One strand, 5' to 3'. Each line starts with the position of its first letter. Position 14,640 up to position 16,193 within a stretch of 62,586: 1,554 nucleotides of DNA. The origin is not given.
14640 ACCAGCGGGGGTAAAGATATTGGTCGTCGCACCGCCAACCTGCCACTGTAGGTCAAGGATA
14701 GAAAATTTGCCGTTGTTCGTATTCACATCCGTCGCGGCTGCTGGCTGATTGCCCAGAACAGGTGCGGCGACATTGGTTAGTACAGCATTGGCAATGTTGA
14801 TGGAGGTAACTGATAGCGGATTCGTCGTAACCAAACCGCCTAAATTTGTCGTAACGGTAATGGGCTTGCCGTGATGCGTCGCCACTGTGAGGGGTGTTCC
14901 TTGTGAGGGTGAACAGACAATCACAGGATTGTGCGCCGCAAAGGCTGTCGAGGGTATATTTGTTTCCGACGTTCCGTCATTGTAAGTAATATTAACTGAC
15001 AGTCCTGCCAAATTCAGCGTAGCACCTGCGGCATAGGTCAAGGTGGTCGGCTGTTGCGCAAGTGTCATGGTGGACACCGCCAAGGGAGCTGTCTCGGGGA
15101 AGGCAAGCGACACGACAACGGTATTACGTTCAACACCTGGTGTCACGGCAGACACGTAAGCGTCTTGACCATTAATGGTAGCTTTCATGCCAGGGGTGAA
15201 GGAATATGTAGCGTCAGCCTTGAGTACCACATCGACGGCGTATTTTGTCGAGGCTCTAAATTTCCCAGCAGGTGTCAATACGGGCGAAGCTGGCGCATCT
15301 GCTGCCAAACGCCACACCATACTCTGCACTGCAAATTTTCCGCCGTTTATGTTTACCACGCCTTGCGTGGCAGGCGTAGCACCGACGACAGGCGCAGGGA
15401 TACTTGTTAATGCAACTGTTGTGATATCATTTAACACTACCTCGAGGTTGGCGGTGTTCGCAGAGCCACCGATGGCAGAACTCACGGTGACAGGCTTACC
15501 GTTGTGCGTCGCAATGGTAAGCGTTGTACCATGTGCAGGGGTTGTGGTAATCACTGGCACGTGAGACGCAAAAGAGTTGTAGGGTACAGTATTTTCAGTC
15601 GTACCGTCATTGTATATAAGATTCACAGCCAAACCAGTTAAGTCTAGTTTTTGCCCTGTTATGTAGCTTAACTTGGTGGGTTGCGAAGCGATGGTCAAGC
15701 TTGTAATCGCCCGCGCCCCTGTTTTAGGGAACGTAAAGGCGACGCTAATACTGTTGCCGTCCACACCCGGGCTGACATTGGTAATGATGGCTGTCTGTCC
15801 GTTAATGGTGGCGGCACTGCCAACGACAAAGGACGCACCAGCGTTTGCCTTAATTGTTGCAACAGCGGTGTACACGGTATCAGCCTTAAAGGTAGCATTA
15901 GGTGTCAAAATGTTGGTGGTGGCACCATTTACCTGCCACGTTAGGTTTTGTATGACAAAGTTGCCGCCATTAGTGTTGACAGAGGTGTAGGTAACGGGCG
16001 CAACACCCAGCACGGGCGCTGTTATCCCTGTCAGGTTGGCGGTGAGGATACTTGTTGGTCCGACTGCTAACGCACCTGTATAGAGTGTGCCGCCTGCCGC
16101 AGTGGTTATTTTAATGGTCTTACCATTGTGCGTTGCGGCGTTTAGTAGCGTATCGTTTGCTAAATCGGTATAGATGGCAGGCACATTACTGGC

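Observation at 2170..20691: Agr-type quorum-sensing cassette in A-C-B-D order, joined head-to-tail to a 15.5-kb pair of giant surface-protein genes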

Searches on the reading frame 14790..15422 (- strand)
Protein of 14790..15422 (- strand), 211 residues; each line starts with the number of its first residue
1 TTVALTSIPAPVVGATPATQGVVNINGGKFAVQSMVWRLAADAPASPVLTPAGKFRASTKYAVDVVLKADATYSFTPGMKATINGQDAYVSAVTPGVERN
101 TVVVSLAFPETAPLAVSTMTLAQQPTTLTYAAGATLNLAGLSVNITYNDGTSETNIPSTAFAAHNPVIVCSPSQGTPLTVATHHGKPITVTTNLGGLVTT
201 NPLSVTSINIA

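Call 71: predict_structure(alignment_id=A2)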
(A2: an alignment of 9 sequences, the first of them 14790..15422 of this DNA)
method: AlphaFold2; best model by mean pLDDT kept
length: 211 residues; sequences in the alignment: 9
mean_pLDDT: 90.7   pTM: 0.75
mean pLDDT of the five models: 90.7, 89.4, 89.3, 87.8, 87.6
residues with pLDDT >= 90: 153; 70-90: 47; 50-70: 11; < 50: 0
segments of 3 or more residues with pLDDT < 50: none
pLDDT, mean of each block of 10 residues (from residue 1): 88 92 81 91 69 90 92 87 93 74 93 94 97 97 95 96 95 97 98 95 92 70
secondary structure, 60 per line:
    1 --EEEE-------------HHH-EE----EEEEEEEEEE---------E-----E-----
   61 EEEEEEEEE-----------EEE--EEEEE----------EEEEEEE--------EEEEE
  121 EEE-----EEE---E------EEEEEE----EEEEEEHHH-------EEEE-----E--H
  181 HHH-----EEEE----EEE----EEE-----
elements in order: E3-6 E30-39 E61-69 E81-83 E86-90 E101-107 E116-123 E129-131 E142-147 E152-157 E168-171 H180-183 E189-192 E197-199 E204-206

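Call 74: fold_search(model_id=the predicted structure, library=pdb)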
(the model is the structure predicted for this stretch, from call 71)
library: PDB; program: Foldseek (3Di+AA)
matches with E <= 10: 195; with E <= 0.001: 0
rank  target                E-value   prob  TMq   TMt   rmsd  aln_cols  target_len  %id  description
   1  4fdw                  9.7e-03  1.00  0.29  0.17   4.7        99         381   17  Crystal structure of a putative cell surface protein (BACOVA_01565) from Bacteroides ovatus ATCC 8483 at 2.05 A resoluti (released 2012-07-25)
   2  5ngj_A                1.1e-02  0.54  0.24  0.13  20.4       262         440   12  Crystal structure of pb6, major tail tube protein of bacteriophage T5 (released 2018-01-03)
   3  4fd0                  1.2e-02  1.00  0.27  0.16   6.5        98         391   20  Crystal structure of a putative cell surface protein (BACCAC_03700) from Bacteroides caccae ATCC 43185 at 2.07 A resolut (released 2012-07-25)
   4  4ra0_C                9.5e-02  0.16  0.18  0.19  11.6       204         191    9  An engineered Axl 'decoy receptor' effectively silences the Gas6-Axl signaling axis (released 2014-09-24)
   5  5dzv_A                1.9e-01  0.20  0.29  0.15  10.9       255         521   13  Protocadherin alpha 7 extracellular cadherin domains 1-5 (released 2016-05-04)
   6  6s9f_A                2.2e-01  0.25  0.28  0.22   9.2       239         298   10  Drosophila OTK, extracellular domains 3-5 (released 2020-03-25)
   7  8s80_F                2.3e-01  0.09  0.19  0.19  17.2       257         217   14  Domains 4 and 5 of Sap S-layer protein from Bacillus anthracis (released 2024-11-20)
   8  9flx_A                2.4e-01  0.20  0.22  0.16  12.0       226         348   13  CryoEM structure of the fragment-4 (4074-4421) in the grappling hook protein A (GhpA) in the bacterium Aureispira sp.  (released 2024-10-16)
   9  5vt8_A                2.7e-01  0.25  0.33  0.33  11.7       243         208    9  Crystal Structure of Mouse Cadherin-23 EC24-25 (released 2018-05-23)
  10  4u7m                  3.0e-01  0.18  0.30  0.25   9.6       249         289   12  LRIG1 extracellular domain: Structure and Function Analysis (released 2015-04-08)
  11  7rgf_A                3.7e-01  0.13  0.25  0.15  12.3       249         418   10  Protocadherin gammaC4 EC1-4 crystal structure disrupted trans interface (released 2022-03-16)
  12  7yq6_F                3.7e-01  0.08  0.23  0.10  14.2       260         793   12  human insulin receptor bound with A62 DNA aptamer (released 2022-11-09)
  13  9qgm_8A               3.9e-01  0.10  0.20  0.10  12.1       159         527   13  Cryo-EM structure of the PlPVC1 central spike, 3-fold symmetrized (C3), in extended state (released 2025-10-29)
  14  6j0m_A                3.9e-01  0.06  0.13  0.08  13.0       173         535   12  Cryo-EM Structure of an Extracellular Contractile Injection System, PVC baseplate in extended state (reconstructed wit (released 2019-04-10)
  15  5vt8_B                4.1e-01  0.20  0.32  0.33   9.9       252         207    8  Crystal Structure of Mouse Cadherin-23 EC24-25 (released 2018-05-23)
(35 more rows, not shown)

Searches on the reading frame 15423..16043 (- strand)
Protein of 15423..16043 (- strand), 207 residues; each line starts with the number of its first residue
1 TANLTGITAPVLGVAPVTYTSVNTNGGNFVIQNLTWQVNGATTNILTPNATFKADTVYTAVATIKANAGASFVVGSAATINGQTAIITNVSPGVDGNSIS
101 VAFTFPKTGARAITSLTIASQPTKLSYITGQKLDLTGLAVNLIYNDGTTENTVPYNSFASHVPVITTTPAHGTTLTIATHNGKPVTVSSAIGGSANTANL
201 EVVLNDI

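Call 66: find_related_loci(query=A3, collection=metagenome_contigs, flank=10000)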
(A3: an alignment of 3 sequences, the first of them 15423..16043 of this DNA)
Query A3 (207 aa) in metagenome_contigs; peptide patterns used: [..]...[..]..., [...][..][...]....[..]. (x = any residue, [..] = any of these).
186 stretches matched a pattern; 2 encode a relative of the query (tblastn E <= 1e-3); 2 distinct loci.
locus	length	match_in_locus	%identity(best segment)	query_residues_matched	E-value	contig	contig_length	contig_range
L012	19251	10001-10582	36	7-202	3e-24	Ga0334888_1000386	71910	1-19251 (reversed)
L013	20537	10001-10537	36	7-188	2e-23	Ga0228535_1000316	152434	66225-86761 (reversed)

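Call 70: search_protein_families(library=pfam, proteins=[L012:666-2126:+, L012:2142-2645:+, L012:2670-3185:+, L012:3236-10882:+, L012:11189-19087:+], max_evalue=0.001)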
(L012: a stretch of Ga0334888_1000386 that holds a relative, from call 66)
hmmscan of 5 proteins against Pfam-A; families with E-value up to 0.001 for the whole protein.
L012:666-2126:+ (486 aa): 1 family
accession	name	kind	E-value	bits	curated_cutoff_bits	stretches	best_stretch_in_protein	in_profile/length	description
PF13620.12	CarboxypepD_reg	-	1.3e-06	29.1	32.3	1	85-144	2-65/82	Carboxypeptidase regulatory-like domain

L012:2142-2645:+ (167 aa): 2 families
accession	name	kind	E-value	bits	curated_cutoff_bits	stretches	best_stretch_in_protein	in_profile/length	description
PF00717.28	Peptidase_S24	-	1.8e-05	24.8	23.3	1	50-100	40-89/116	Peptidase S24-like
PF10502.14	Peptidase_S26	-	0.00065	20.1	22.9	1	39-106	17-91/168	Signal peptidase, peptidase S26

L012:2670-3185:+ (171 aa): 0 families

L012:3236-10882:+ (2548 aa): 2 families
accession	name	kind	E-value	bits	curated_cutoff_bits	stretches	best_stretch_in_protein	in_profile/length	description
PF23197.1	IG_AIR9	-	1.2e-58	195.3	27.5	2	2459-2530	4-77/87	AIR9 A9 domain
PF16709.11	SCAB-Ig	-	4.1e-38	129.8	27.6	0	258-322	9-75/98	Ig domain of plant-specific actin-binding protein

L012:11189-19087:+ (2632 aa): 2 families
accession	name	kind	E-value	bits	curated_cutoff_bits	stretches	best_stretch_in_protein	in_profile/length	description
PF23197.1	IG_AIR9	-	3e-56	187.7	27.5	2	2443-2520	3-82/87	AIR9 A9 domain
PF16709.11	SCAB-Ig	-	9.6e-29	99.8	27.6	0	374-420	27-73/98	Ig domain of plant-specific actin-binding protein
